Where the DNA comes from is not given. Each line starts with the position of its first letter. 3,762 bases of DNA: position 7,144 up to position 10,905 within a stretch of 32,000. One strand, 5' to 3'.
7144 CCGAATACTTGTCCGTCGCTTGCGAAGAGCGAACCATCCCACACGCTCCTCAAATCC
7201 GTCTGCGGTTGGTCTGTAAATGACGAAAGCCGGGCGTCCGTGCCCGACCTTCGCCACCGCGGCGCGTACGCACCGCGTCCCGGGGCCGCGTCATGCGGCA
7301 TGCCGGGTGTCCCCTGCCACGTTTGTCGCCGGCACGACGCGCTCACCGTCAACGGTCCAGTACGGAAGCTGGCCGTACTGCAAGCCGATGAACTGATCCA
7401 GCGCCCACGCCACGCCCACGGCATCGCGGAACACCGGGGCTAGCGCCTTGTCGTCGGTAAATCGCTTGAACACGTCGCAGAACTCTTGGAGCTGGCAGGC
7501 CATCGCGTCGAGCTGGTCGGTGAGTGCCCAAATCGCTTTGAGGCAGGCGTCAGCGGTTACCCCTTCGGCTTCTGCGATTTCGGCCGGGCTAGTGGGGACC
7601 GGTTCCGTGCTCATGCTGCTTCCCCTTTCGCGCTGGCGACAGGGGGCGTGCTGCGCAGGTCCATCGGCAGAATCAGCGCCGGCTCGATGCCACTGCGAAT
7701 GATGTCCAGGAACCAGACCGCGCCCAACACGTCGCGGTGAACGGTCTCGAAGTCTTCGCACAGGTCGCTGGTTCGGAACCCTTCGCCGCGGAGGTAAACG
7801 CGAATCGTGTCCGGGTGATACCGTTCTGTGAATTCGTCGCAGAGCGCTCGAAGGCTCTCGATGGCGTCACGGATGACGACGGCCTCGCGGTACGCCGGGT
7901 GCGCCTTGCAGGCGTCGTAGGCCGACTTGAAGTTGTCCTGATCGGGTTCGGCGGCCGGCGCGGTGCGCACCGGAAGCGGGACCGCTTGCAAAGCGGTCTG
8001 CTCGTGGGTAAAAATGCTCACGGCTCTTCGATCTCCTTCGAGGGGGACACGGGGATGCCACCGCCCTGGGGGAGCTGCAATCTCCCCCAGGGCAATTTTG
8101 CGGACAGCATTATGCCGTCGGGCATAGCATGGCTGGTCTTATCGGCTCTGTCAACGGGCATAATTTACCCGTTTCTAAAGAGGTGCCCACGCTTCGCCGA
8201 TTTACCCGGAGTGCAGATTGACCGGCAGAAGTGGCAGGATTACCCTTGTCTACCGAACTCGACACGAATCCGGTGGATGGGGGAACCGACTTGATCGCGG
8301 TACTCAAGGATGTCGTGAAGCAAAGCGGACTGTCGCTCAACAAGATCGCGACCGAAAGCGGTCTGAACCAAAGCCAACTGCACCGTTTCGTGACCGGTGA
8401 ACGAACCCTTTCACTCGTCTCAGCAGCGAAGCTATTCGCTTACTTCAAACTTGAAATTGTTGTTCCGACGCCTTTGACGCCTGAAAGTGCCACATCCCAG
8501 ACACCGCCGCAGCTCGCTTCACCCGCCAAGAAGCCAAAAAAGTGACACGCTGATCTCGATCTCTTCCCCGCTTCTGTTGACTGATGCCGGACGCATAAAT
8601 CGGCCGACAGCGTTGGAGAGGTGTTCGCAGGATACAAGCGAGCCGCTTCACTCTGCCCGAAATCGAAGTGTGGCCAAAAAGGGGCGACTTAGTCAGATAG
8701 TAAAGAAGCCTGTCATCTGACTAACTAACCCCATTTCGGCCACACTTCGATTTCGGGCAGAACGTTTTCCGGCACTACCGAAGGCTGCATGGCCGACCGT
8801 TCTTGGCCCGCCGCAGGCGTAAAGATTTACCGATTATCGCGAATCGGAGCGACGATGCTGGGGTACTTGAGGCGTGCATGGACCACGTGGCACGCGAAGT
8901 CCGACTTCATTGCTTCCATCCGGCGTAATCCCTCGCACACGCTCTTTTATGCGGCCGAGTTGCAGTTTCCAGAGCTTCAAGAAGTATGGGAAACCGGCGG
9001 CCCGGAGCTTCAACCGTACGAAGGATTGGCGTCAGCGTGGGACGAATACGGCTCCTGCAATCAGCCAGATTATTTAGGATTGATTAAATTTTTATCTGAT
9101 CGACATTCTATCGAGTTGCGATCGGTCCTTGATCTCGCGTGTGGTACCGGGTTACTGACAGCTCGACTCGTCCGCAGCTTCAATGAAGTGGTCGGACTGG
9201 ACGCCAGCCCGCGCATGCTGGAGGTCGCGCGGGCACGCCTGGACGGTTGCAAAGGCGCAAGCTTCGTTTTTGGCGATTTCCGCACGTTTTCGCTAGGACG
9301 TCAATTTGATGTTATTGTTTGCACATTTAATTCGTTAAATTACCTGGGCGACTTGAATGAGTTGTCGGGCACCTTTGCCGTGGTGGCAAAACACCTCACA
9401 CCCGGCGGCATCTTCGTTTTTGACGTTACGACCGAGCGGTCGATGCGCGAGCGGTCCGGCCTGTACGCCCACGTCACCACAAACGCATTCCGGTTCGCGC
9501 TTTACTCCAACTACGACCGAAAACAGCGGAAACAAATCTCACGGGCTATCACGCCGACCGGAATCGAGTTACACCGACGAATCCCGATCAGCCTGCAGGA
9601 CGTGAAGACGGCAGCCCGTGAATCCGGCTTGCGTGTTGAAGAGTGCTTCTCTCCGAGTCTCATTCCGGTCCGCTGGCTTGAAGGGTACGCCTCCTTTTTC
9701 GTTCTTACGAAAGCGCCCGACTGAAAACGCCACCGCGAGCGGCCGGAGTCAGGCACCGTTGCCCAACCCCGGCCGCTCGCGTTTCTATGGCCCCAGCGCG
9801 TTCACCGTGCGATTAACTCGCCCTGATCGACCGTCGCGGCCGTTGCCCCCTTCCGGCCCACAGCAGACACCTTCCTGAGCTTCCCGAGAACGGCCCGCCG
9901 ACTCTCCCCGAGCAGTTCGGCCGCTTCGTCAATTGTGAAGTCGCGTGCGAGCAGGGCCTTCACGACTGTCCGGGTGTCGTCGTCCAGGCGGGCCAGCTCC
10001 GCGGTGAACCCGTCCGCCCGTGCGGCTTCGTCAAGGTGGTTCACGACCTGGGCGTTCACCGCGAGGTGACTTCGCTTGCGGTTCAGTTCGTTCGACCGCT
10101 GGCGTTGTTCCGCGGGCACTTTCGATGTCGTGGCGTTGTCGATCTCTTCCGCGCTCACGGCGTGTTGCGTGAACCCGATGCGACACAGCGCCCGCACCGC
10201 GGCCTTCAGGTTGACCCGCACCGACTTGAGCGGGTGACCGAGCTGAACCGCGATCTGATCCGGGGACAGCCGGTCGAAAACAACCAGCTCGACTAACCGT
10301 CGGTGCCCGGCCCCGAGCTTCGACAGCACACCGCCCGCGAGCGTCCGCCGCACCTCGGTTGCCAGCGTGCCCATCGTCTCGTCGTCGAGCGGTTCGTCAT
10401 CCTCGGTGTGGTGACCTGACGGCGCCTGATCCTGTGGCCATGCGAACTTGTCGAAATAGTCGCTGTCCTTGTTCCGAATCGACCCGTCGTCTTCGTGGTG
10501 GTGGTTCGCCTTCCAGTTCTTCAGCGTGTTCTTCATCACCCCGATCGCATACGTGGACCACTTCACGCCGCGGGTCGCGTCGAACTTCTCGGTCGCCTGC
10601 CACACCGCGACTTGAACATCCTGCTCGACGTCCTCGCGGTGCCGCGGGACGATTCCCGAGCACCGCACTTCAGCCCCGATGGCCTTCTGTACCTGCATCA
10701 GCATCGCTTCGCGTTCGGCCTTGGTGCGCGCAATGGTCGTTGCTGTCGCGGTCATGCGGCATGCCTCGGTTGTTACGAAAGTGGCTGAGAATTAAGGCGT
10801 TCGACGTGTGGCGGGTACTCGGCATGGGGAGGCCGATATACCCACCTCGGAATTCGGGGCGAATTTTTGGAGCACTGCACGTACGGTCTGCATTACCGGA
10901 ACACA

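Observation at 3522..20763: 17.2-kb integrative element in tRNA-Pro(GGG), with boundaries defined to the base by a perfect 45-bp direct repeat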

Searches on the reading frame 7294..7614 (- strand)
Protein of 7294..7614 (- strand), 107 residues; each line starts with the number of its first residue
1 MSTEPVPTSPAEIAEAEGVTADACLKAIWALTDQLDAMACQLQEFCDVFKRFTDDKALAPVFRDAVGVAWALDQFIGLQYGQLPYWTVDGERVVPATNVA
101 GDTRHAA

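Call 30: search_protein_families(library=ncbifam, proteins=[window:7294-7614:-], max_evalue=0.05)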
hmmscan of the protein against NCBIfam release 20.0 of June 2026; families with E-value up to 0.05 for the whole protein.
window:7294-7614:- (107 aa): 1 family
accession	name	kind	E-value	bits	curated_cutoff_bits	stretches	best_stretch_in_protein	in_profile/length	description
TIGR02629.1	L_rham_iso_rhiz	equivalog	0.018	14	646.75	1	30-99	186-255/412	L-rhamnose catabolism isomerase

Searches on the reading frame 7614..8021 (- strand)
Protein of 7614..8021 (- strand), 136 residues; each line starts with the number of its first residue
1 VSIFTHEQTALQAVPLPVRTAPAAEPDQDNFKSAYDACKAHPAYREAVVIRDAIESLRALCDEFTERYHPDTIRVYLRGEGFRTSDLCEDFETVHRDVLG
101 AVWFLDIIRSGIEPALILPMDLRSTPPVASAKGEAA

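Call 9: search_protein_families(library=pfam, proteins=[window:7614-8021:-], max_evalue=0.01)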
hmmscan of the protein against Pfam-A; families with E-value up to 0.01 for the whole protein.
window:7614-8021:- (136 aa): 0 families

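Call 11: search_protein_families(library=phrogs, proteins=[window:7614-8021:-], max_evalue=0.01)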
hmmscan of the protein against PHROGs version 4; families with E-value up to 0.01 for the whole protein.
window:7614-8021:- (136 aa): 0 families

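Call 30: search_protein_families(library=ncbifam, proteins=[window:7614-8021:-], max_evalue=0.05)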
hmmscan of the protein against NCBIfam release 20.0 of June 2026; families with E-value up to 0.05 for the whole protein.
window:7614-8021:- (136 aa): 0 families

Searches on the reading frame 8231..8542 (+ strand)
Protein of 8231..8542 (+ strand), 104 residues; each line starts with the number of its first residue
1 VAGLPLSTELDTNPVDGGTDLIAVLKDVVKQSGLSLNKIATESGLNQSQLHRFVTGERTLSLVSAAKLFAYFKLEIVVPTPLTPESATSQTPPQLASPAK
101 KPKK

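Call 30: search_protein_families(library=ncbifam, proteins=[window:8231-8542:+], max_evalue=0.05)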
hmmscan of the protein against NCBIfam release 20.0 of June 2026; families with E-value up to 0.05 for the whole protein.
window:8231-8542:+ (104 aa): 5 families
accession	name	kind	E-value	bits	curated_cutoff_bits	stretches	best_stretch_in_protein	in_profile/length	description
TIGR02607.1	antidote_HigA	equivalog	0.0024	17.7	47.7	1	24-73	11-60/81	HigA family addiction module antitoxin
NF045644.1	TransRegBhcR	equivalog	0.013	14.8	350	1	21-61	28-68/267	HTH-type transcriptional regulator BhcR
NF038310.1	lysogeny_AimR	equivalog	0.018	14.1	70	1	26-73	2-49/365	AimR family lysis-lysogeny pheromone receptor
NF047595.1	IS66_ISRel24_TnpA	equivalog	0.024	15.3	74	1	31-92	19-80/113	IS66-like element accessory protein TnpA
TIGR04111.1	BcepMu_gp16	hypoth_equivalog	0.042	13.8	34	0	26-58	6-38/55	phage-associated protein, BcepMu gp16 family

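Call 86: search_protein_families(library=pfam, proteins=[window:8231-8542:+], max_evalue=1)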
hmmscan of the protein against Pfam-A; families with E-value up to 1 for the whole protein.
window:8231-8542:+ (104 aa): 7 families
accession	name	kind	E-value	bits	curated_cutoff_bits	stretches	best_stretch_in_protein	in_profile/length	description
PF01381.28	HTH_3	-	4.2e-05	23.9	23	1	25-76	1-52/55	Helix-turn-helix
PF13560.12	HTH_31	-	0.0017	19.1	27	1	24-61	5-43/64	Helix-turn-helix domain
PF09339.16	HTH_IclR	-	0.024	14.8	22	1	32-54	17-39/52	IclR helix-turn-helix domain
PF13443.12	HTH_26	-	0.031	15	22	1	25-73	2-51/63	Cro/C1-type HTH DNA-binding domain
PF19104.5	DUF5791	-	0.07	13.7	27.4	1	23-70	7-53/124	Family of unknown function (DUF5791)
PF00165.29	HTH_AraC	-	0.11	13.1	26.6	1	31-52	6-27/42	Bacterial regulatory helix-turn-helix proteins, AraC family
PF21716.3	dnstrm_HI1420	-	0.2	12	27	1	19-52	31-62/90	Probable addiction module antidote protein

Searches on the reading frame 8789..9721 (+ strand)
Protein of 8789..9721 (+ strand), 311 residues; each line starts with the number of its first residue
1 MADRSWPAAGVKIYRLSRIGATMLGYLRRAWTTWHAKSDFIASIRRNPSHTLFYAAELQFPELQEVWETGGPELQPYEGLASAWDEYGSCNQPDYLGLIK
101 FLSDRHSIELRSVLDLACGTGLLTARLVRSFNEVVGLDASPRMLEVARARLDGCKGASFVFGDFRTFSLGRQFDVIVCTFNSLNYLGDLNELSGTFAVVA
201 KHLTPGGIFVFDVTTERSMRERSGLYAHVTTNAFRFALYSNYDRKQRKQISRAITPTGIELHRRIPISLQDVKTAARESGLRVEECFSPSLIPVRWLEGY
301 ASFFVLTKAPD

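Call 9: search_protein_families(library=pfam, proteins=[window:8789-9721:+], max_evalue=0.01)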
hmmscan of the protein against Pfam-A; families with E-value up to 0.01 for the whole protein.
window:8789-9721:+ (311 aa): 10 families
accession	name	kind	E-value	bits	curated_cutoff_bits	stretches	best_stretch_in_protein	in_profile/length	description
PF13649.12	Methyltransf_25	-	2.4e-18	67.1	27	1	113-207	1-97/97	Methyltransferase domain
PF08242.18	Methyltransf_12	-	3.4e-16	60.2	30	1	114-209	1-98/98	Methyltransferase domain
PF13847.12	Methyltransf_31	-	6.7e-14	52.2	27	1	112-212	6-110/145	Methyltransferase domain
PF08241.18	Methyltransf_11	-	1.8e-13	51.4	21.2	1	114-211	1-95/95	Methyltransferase domain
PF13489.12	Methyltransf_23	-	8.4e-10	39.1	27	1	96-229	10-134/164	Methyltransferase domain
PF05401.17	NodS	-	2.8e-09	37.5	24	1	107-216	41-149/201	Nodulation protein S (NodS)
PF01209.24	Ubie_methyltran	-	7.6e-06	25.9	20.1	1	111-210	49-150/233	ubiE/COQ5 methyltransferase family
PF05175.20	MTS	-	3.1e-05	24.1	23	1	105-178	30-104/170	Methyltransferase small domain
PF00398.26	RrnaAD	-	0.00034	20.2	24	1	111-172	32-93/263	Ribosomal RNA adenine dimethylase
PF02353.26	CMAS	-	0.0007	19.4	27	1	112-284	65-213/273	Mycolic acid cyclopropane synthetase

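Call 11: search_protein_families(library=phrogs, proteins=[window:8789-9721:+], max_evalue=0.01)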
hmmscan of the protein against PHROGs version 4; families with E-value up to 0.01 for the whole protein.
window:8789-9721:+ (311 aa): 3 families
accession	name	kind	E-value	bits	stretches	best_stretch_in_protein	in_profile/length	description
phrog_4752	-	other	2.7e-13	50.7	1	102-221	44-168/241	tRNA methyltransferase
phrog_28702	-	unknown function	3.9e-11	44.3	1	112-238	43-166/247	-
phrog_11826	-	other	0.0062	17.3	0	111-142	39-70/192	methyltransferase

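Call 31: search_protein_families(library=padloc, proteins=[window:8789-9721:+], max_evalue=0.01)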
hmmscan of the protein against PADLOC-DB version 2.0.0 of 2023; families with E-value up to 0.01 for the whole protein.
window:8789-9721:+ (311 aa): 1 family
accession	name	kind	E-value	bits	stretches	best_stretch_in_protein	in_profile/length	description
PDLC04134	mad2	-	1.8e-19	68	1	109-218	291-401/492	mads_2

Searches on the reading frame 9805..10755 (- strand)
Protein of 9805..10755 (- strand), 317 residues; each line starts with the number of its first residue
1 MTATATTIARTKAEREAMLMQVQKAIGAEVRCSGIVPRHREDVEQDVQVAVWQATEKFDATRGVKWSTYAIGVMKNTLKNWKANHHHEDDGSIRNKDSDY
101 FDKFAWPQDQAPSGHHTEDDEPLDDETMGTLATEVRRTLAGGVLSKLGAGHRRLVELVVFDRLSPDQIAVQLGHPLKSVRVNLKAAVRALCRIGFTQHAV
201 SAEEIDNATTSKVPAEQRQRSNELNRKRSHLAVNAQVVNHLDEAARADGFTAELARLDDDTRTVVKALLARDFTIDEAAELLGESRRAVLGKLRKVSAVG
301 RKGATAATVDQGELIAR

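Call 9: search_protein_families(library=pfam, proteins=[window:9805-10755:-], max_evalue=0.01)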
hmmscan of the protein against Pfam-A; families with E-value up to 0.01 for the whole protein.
window:9805-10755:- (317 aa): 4 families
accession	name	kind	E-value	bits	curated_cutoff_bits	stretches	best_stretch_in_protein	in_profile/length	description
PF08281.18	Sigma70_r4_2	-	3.8e-09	36.5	25.7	1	144-190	8-54/54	Sigma-70, region 4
PF04542.20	Sigma70_r2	-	5.7e-08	32.9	24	1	40-82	23-65/71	Sigma-70 region 2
PF04545.22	Sigma70_r4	-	9e-07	28.8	24.1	0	254-289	2-37/50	Sigma-70, region 4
PF07638.17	Sigma70_ECF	-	0.00031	21.1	21.1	0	237-291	116-170/185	ECF sigma factor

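Call 11: search_protein_families(library=phrogs, proteins=[window:9805-10755:-], max_evalue=0.01)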
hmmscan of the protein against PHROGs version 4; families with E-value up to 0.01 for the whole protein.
window:9805-10755:- (317 aa): 2 families
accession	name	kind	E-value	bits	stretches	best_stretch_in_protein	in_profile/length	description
phrog_1740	-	transcription regulation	8.9e-12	45.3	1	37-190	80-212/567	RNA polymerase sigma factor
phrog_351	-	transcription regulation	6.4e-08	32.6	1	40-228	533-762/928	RNA polymerase sigma factor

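Call 30: search_protein_families(library=ncbifam, proteins=[window:9805-10755:-], max_evalue=0.05)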
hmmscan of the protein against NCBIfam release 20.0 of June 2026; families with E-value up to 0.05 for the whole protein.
window:9805-10755:- (317 aa): 35 families (the best 25 are shown)
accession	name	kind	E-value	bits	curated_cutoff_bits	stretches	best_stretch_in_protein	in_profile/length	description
TIGR02937.1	sigma70-ECF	superfamily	8.7e-17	61.2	42.9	1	39-190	27-161/165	sigma-70 family RNA polymerase sigma factor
TIGR02989.1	Sig-70_gvs1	subfamily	6.3e-08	32.7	124.55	1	17-186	5-150/158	RNA polymerase sigma-70 factor, Rhodopirellula/Verrucomicrobium family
NF009172.0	PRK12519.1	subfamily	2e-07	30.7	222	1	120-186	115-181/194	RNA polymerase sigma factor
TIGR02985.1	Sig70_bacteroi1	subfamily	2.4e-07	31.1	126.4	1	39-190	27-158/162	RNA polymerase sigma-70 factor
NF005644.0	PRK07408.1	subfamily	1.2e-06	28.4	261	0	252-295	201-244/258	RNA polymerase sigma factor SigF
NF007227.0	PRK09645.1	subfamily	1.6e-06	28.1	202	1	124-192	100-168/177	sigma-70 family RNA polymerase sigma factor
NF010500.0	PRK13919.1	subfamily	6.3e-06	26.5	226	1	20-186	30-175/186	putative RNA polymerase sigma E protein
NF007228.0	PRK09646.1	subfamily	1.9e-05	24.4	226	1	39-65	56-82/194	ECF RNA polymerase sigma factor SigK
NF009168.0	PRK12515.1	subfamily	3.1e-05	23.5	236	0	142-190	127-175/189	RNA polymerase sigma factor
NF009178.0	PRK12526.1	equivalog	4.4e-05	23.1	301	1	42-190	72-202/211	RNA polymerase sigma factor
NF058625.1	sigma_PG0214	equivalog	8.2e-05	22.4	130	0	41-94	32-84/170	GFO_1088 family ECF-type sigma factor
TIGR02980.1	SigBFG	subfamily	0.00021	21.1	234.35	0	39-74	29-64/227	SigB/SigF/SigG family RNA polymerase sigma factor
NF009189.0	PRK12537.1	equivalog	0.00026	20.6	261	1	40-190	50-177/182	RNA polymerase sigma factor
NF009166.1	PRK12513.1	equivalog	0.00028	20.6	206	0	40-191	49-183/193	RNA polymerase sigma factor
TIGR02984.1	Sig-70_plancto1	subfamily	0.00048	19.8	183.75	0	246-293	130-177/189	RNA polymerase sigma-70 factor, Planctomycetaceae-specific subfamily 1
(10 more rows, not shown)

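Call 31: search_protein_families(library=padloc, proteins=[window:9805-10755:-], max_evalue=0.01)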
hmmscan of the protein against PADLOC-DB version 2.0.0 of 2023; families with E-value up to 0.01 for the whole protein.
window:9805-10755:- (317 aa): 2 families
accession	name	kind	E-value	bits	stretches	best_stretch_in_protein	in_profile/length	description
PDLC01858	CARF3--CARF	-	0.002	16.1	0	250-300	135-185/204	-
PDLC02203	MzaA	-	0.0037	13.5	1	41-76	457-492/683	-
